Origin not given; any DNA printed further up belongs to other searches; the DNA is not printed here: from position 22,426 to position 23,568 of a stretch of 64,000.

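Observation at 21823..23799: Signalling cassette: dual-specificity phosphatase, CsrA homologue, heptose epimerase and stand-alone receiver domain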

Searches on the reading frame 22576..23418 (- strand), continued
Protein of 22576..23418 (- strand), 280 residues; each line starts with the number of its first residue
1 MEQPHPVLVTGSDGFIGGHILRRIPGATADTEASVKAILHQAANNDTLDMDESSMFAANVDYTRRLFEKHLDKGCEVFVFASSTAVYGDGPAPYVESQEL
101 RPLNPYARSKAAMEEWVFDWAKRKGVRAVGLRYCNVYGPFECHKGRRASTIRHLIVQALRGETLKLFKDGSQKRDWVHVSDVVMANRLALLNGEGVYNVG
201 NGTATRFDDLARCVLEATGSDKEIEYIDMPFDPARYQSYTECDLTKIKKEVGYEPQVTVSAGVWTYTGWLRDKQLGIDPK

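Call 34: get_annotated_region(hit=H9, flank=400)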
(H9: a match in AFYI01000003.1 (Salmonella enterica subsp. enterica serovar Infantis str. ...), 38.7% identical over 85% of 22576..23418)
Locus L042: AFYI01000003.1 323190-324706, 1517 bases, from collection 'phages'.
description: Salmonella enterica subsp. enterica serovar Infantis str. SARB27 SEENIN0B_Contig0.3, whole genome shotgun sequence.
organism: Salmonella enterica subsp. enterica serovar Infantis str. SARB27 (NCBI taxid 596155)
taxonomy: Bacteria; Pseudomonadati; Pseudomonadota; Gammaproteobacteria; Enterobacterales; Enterobacteriaceae; Salmonella
host: Homo sapiens; source: -; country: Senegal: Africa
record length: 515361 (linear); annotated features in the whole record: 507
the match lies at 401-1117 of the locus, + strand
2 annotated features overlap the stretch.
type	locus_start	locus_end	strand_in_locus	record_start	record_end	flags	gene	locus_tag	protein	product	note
CDS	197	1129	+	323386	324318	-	-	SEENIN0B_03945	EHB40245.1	ADP-glyceromanno-heptose 6-epimerase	KEGG: stt:t3809 7.0e-167 rfaD; ADP-L-glycero-D-mannoheptose-6-epimerase K03274; locus tag in AE006468 is STM3710; rfaD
CDS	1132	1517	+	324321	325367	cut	-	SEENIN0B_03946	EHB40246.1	lipopolysaccharide heptosyltransferase II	KEGG: seh:SeHA_C4036 1.2e-187 rfaF; ADP-heptose:LPS heptosyltransferase II K02843; locus tag in AE006468 is STM3711; ...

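Call 48: search_solved_structures(query=window:22576-23418:-, show_alignments=2, max_evalue=1e-10)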
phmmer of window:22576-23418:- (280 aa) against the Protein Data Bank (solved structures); distinct sequences matched with E-value up to 1e-10: 58.
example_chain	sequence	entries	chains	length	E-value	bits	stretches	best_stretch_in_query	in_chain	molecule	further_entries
1eq2_A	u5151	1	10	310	7.5e-41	143.6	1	33-271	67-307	ADP-L-GLYCERO-D-MANNOHEPTOSE 6-EPIMERASE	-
2x6t_A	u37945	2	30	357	2.5e-40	141.9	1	33-271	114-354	ADP-L-GLYCERO-D-MANNO-HEPTOSE-6-EPIMERASE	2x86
4zrm_A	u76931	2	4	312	9.5e-31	110.5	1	58-264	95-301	UDP-glucose 4-epimerase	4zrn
3sxp_A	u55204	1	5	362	1.5e-30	109.8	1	38-267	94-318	ADP-L-glycero-D-mannoheptose-6-epimerase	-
4ej0_A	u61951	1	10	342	2e-30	109.4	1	34-270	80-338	ADP-L-glycero-D-manno-heptose-6-epimerase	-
1r6d_A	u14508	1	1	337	1.5e-25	93.4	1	25-274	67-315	TDP-glucose-4,6-dehydratase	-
1r66_A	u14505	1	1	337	2.3e-25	92.9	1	25-274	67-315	TDP-glucose-4,6-dehydratase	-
6dnt_A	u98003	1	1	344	7.2e-25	91.2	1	58-233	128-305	NAD-dependent epimerase/dehydratase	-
6kv9_A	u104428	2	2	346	3.8e-24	88.8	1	57-274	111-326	MoeE5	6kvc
2p5u_A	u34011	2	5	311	5.1e-23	85.1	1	39-226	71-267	UDP-glucose 4-epimerase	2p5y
10ke_A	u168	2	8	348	5.4e-23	85.1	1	34-269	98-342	Capsular polysaccharide biosynthesis protein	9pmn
1sb8_A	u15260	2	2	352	5.8e-22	81.7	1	32-269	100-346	wbpP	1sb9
3ru7_A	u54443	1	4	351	2.2e-21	79.8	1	34-269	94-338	WbgU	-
3ru9_A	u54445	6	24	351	2.3e-21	79.7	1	34-269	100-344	WbgU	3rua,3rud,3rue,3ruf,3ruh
3lu1_A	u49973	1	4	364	2.7e-21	79.5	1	34-269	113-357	WbgU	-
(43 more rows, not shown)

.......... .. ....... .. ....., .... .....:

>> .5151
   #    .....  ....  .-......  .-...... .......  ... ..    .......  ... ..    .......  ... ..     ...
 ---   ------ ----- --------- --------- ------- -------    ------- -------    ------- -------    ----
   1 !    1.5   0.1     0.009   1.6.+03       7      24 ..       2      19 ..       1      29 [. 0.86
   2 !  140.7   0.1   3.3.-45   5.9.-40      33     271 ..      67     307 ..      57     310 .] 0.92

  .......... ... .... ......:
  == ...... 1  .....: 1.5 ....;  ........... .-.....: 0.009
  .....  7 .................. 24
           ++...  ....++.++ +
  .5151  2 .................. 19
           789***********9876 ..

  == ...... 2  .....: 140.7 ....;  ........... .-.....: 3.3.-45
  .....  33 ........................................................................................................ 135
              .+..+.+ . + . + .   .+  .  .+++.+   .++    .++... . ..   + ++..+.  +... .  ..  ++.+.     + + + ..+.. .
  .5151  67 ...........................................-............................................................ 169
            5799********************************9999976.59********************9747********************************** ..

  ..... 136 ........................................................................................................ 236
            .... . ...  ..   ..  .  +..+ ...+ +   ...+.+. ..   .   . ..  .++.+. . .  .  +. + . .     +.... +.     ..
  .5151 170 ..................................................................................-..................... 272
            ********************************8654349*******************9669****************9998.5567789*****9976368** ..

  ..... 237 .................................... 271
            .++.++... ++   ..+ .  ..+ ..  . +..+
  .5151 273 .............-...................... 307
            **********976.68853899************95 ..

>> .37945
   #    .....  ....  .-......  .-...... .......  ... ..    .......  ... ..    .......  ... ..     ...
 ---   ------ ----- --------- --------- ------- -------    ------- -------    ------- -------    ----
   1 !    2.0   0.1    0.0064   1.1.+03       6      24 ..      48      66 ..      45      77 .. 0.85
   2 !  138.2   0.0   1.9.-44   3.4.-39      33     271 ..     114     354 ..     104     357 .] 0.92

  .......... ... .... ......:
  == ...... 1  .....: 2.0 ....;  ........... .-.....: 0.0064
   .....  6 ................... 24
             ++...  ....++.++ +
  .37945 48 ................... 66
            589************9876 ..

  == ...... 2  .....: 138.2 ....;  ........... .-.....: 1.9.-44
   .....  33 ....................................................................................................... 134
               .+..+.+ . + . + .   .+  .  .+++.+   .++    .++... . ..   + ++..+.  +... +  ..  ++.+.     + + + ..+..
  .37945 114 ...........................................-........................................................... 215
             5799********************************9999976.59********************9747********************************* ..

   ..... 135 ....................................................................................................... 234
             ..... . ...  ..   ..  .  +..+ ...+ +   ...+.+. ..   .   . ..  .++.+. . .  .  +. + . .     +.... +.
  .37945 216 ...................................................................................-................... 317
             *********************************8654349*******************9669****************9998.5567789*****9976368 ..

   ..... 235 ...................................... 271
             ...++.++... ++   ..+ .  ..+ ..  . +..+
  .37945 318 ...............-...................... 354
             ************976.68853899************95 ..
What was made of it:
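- Checked: The best PDB sequence match is E. coli AGME 1EQ2, E=7.5e-41 (call 48).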

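Call 49: search_protein_families(library=ncbifam, proteins=[window:22576-23418:-, L042:197-1126:+], max_evalue=0.001)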
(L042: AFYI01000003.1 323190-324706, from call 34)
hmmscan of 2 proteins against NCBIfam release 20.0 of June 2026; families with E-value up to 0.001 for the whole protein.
window:22576-23418:- (280 aa): 21 families
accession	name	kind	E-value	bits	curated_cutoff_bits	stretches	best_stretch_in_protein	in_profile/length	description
TIGR02197.1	heptose_epim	equivalog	2.7e-65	220.6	274.6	1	32-272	64-315/316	ADP-glyceromanno-heptose 6-epimerase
NF008360.0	PRK11150.1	equivalog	4.6e-44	150.9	452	1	31-272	65-308/310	ADP-glyceromanno-heptose 6-epimerase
TIGR01181.1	dTDP_gluc_dehyt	equivalog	1e-29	103.7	365.1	1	33-274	72-315/321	dTDP-glucose 4,6-dehydratase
TIGR01179.1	galE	equivalog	2.4e-28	98.9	262.3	1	32-258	68-312/332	UDP-glucose 4-epimerase GalE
NF011728.1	PRK15181.1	equivalog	1e-22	80.7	760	1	33-274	89-341/348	Vi polysaccharide biosynthesis UDP-N-acetylglucosaminuronic acid C-4 epimerase TviC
NF007490.0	PRK10084.1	subfamily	6.3e-17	61.6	649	1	94-271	155-335/361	dTDP-glucose 4,6-dehydratase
NF007582.0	PRK10217.1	equivalog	1.2e-15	57.5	698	1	76-269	127-330/355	dTDP-glucose 4,6-dehydratase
TIGR04180.1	EDH_00030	hypoth_equivalog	1e-13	51.1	475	1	53-257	91-296/297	NAD-dependent 4,6-dehydratase LegB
TIGR03466.1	HpnA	hypoth_equivalog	3.1e-13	49.3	367.65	1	33-194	63-221/327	hopanoid-associated sugar epimerase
NF007956.0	PRK10675.1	subfamily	8.6e-12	44.8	394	1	54-252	95-311/338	UDP-glucose 4-epimerase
TIGR01746.1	Thioester-redct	subfamily_domain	1.2e-08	34.6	213.35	1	33-216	87-279/371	thioester reductase domain-containing protein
NF008872.0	PRK11908.1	equivalog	2.2e-08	33.5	294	1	106-217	149-270/349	bifunctional UDP-4-keto-pentose/UDP-xylose synthase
NF043036.1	ErythonDh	equivalog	1.3e-07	31.1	325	1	35-132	75-175/321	D-erythronate dehydrogenase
NF042423.1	oxyalk_red_Shew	equivalog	4.1e-07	29.4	580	1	36-187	72-218/331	2-alkyl-3-oxoalkanoate reductase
TIGR01777.1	yfcH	hypoth_equivalog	8.8e-07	28.8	207.35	1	60-213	87-236/292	TIGR01777 family oxidoreductase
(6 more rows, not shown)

L042:197-1126:+ (310 aa): 17 families
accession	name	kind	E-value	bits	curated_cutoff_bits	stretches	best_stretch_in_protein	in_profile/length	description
NF008360.0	PRK11150.1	equivalog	5.1e-202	669.7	452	1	1-309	1-309/310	ADP-glyceromanno-heptose 6-epimerase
TIGR02197.1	heptose_epim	equivalog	6.1e-137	456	274.6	1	2-308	1-315/316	ADP-glyceromanno-heptose 6-epimerase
TIGR01179.1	galE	equivalog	1.4e-26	93.2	262.3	1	2-250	2-271/332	UDP-glucose 4-epimerase GalE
TIGR03466.1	HpnA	hypoth_equivalog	9.7e-13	47.7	367.65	1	3-165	4-165/327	hopanoid-associated sugar epimerase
TIGR01181.1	dTDP_gluc_dehyt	equivalog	2e-12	46.9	365.1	1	2-306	2-311/321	dTDP-glucose 4,6-dehydratase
NF043036.1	ErythonDh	equivalog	3.5e-12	46.2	325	1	2-148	3-157/321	D-erythronate dehydrogenase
NF011728.1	PRK15181.1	equivalog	1.2e-10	40.9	760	1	4-239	20-267/348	Vi polysaccharide biosynthesis UDP-N-acetylglucosaminuronic acid C-4 epimerase TviC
TIGR04180.1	EDH_00030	hypoth_equivalog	3.6e-10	39.4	475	1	2-238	1-240/297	NAD-dependent 4,6-dehydratase LegB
NF007956.0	PRK10675.1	subfamily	8.2e-09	35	394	1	2-174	3-184/338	UDP-glucose 4-epimerase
NF042423.1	oxyalk_red_Shew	equivalog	1.1e-07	31.2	580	1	2-177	11-181/331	2-alkyl-3-oxoalkanoate reductase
NF007582.0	PRK10217.1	equivalog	8e-06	25.2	698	1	2-50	4-52/355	dTDP-glucose 4,6-dehydratase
TIGR01214.1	rmlD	equivalog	9.5e-06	24.9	224.05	1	2-176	2-156/285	dTDP-4-dehydrorhamnose reductase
NF047922.1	GDPFucSynFcl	equivalog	0.0001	21.9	500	0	199-250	197-249/308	GDP-L-fucose synthase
TIGR01746.1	Thioester-redct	subfamily_domain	0.00018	20.8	213.35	0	68-202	88-228/371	thioester reductase domain-containing protein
NF042422.1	oxyalk_red_OleD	equivalog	0.00041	19.8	580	1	2-117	3-110/329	2-alkyl-3-oxoalkanoate reductase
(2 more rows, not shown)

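Call 61: predict_structure(alignment_id=A3)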
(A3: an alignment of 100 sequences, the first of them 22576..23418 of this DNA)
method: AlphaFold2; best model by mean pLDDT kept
length: 280 residues; sequences in the alignment: 100
mean_pLDDT: 95.4   pTM: 0.92
mean pLDDT of the five models: 95.4, 95.0, 94.8, 94.4, 94.1
residues with pLDDT >= 90: 254; 70-90: 20; 50-70: 5; < 50: 1
segments of 3 or more residues with pLDDT < 50: none
pLDDT, mean of each block of 10 residues (from residue 1): 88 96 96 98 88 97 98 98 97 98 97 98 98 97 93 97 95 98 98 97 98 98 95 88 98 98 98 73
secondary structure, 60 per line:
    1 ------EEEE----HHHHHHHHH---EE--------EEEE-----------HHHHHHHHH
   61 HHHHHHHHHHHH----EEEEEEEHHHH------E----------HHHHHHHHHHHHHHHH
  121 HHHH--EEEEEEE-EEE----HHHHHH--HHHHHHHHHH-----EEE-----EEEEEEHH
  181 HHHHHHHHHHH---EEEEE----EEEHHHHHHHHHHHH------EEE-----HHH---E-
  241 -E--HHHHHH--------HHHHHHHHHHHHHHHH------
elements in order: E7-10 H15-23 E37-40 H52-72 E77-83 H84-87 H105-124 E127-133 E135-137 H142-147 H150-159 E165-167 E173-178 H179-191 E195-199 E204-206 H207-218 E225-227 H245-250 H259-274
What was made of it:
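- On ADP-glyceromanno-heptose 6-epimerase (HldD): The model shows beta1-alphaA-loop-beta4 (call 61).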

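Call 63: fold_search(model_id=the predicted structure, library=pdb)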
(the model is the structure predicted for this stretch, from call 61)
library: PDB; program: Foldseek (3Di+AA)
matches with E <= 10: 1905; with E <= 0.001: 997
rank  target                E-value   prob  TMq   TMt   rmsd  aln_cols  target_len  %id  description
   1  4zrn_A                3.6e-25  1.00  0.87  0.79   3.6       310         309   28  Crystal Structure of UDP-Glucose 4-Epimerase (TM0509) with UDP-glucose from Hyperthermophilic Eubacterium Thermotoga M (released 2015-09-16)
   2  4zrm_A                6.6e-25  1.00  0.84  0.77   3.7       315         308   27  Crystal Structure of UDP-Glucose 4-Epimerase (TM0509) from Hyperthermophilic Eubacterium Thermotoga maritima (released 2015-09-16)
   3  4zrm_B                8.5e-25  1.00  0.83  0.76   3.4       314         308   27  Crystal Structure of UDP-Glucose 4-Epimerase (TM0509) from Hyperthermophilic Eubacterium Thermotoga maritima (released 2015-09-16)
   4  6dnt                  2.9e-24  1.00  0.88  0.80   2.6       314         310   25  UDP-N-acetylglucosamine 4-epimerase from Methanobrevibacter ruminantium M1 in complex with UDP-N-acetylmuramic acid (released 2018-10-03)
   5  3sxp_D                2.9e-24  1.00  0.86  0.77   2.3       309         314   28  Crystal Structure of Helicobacter pylori ADP-L-glycero-D-manno-heptose-6-epimerase (rfaD, HP0859) (released 2012-02-08)
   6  3sxp_B                9.0e-24  1.00  0.85  0.77   2.1       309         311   27  Crystal Structure of Helicobacter pylori ADP-L-glycero-D-manno-heptose-6-epimerase (rfaD, HP0859) (released 2012-02-08)
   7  1eq2_D                1.0e-23  1.00  0.86  0.79   2.8       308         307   33  THE CRYSTAL STRUCTURE OF ADP-L-GLYCERO-D-MANNOHEPTOSE 6-EPIMERASE (released 2000-11-08)
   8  2x6t_A                1.5e-23  1.00  0.86  0.78   2.8       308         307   33  AGME bound to ADP-B-mannose (released 2010-03-02)
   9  3sxp_A                2.0e-23  1.00  0.85  0.77   2.0       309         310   27  Crystal Structure of Helicobacter pylori ADP-L-glycero-D-manno-heptose-6-epimerase (rfaD, HP0859) (released 2012-02-08)
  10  2x6t_G                3.5e-23  1.00  0.86  0.78   2.8       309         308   33  AGME bound to ADP-B-mannose (released 2010-03-02)
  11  1sb8                  5.8e-23  1.00  0.84  0.69   3.1       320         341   25  Crystal structure of Pseudomonas aeruginosa UDP-N-acetylglucosamine 4-epimerase complexed with UDP-N-acetylgalactosamine (released 2004-05-25)
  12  6x3b_B                1.6e-22  1.00  0.83  0.79   3.5       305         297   22  Structure of RMD from Pseudomonas aeruginosa complexed with NADPH (released 2021-05-26)
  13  1sb9                  2.1e-22  1.00  0.84  0.70   3.0       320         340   25  Crystal structure of Pseudomonas aeruginosa UDP-N-acetylglucosamine 4-epimerase complexed with UDP-glucose (released 2004-05-25)
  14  3aw9_B                2.1e-22  1.00  0.79  0.74   3.7       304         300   27  Structure of UDP-galactose 4-epimerase mutant (released 2012-02-29)
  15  3aw9_A                2.3e-22  1.00  0.79  0.73   3.5       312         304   27  Structure of UDP-galactose 4-epimerase mutant (released 2012-02-29)
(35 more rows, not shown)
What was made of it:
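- On Extended SDR epimerase/dehydratase (Pfam PF01370): Foldseek TM is 0.83-0.88 to UDP-sugar 4-epimerases and HldD (call 63).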

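Call 73: search_protein_families(library=padloc, proteins=[window:22576-23418:-], max_evalue=0.01)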
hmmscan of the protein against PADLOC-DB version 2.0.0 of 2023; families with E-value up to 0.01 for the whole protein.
window:22576-23418:- (280 aa): 0 families

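Call 84: find_encoding_contigs(protein=P0008, flank=6000, max_places=1)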
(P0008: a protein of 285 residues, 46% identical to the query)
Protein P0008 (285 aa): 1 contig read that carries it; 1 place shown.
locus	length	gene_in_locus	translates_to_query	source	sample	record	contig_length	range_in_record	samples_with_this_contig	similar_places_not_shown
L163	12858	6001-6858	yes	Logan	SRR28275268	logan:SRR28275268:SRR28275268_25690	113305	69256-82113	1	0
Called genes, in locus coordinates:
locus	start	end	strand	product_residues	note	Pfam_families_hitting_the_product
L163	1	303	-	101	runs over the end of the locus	-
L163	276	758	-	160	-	PF12694:cpYpsA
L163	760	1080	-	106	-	-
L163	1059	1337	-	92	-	-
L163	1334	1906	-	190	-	-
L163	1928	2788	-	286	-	-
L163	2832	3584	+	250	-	-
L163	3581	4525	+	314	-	PF14395:COOH-NH2_lig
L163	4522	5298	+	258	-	PF00756:Esterase (weak), PF02230:Abhydrolase_2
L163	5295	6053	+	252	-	PF09250:Prim-Pol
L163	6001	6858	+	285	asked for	PF01073:3Beta_HSD (weak), PF01370:Epimerase, PF04321:RmlD_sub_bind, PF16363:GDP_Man_Dehyd, PF07993:NAD_binding_4 (weak)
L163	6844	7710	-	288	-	-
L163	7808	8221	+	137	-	-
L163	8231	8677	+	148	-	-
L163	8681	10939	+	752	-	PF13385:Laminin_G_3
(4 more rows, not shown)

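Call 85: find_encoding_contigs(protein=P0096, flank=6000, max_places=1)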
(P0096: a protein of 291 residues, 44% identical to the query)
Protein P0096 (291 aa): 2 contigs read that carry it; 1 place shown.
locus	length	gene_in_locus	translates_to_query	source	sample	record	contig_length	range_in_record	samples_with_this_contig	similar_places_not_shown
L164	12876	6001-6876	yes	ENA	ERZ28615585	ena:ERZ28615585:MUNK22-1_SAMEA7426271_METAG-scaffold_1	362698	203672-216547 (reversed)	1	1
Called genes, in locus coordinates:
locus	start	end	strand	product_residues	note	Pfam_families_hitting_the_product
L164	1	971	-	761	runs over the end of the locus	-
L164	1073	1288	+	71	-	-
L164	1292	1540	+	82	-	-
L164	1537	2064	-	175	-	-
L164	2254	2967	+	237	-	-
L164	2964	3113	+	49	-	-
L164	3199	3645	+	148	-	-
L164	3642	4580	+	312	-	PF00082:Peptidase_S8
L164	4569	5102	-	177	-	-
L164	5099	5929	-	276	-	-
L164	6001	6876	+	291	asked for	PF01073:3Beta_HSD (faint), PF01370:Epimerase, PF04321:RmlD_sub_bind, PF16363:GDP_Man_Dehyd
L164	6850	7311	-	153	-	-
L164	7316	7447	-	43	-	-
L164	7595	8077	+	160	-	PF00011:HSP20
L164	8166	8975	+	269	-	PF00685:Sulfotransfer_1, PF13469:Sulfotransfer_3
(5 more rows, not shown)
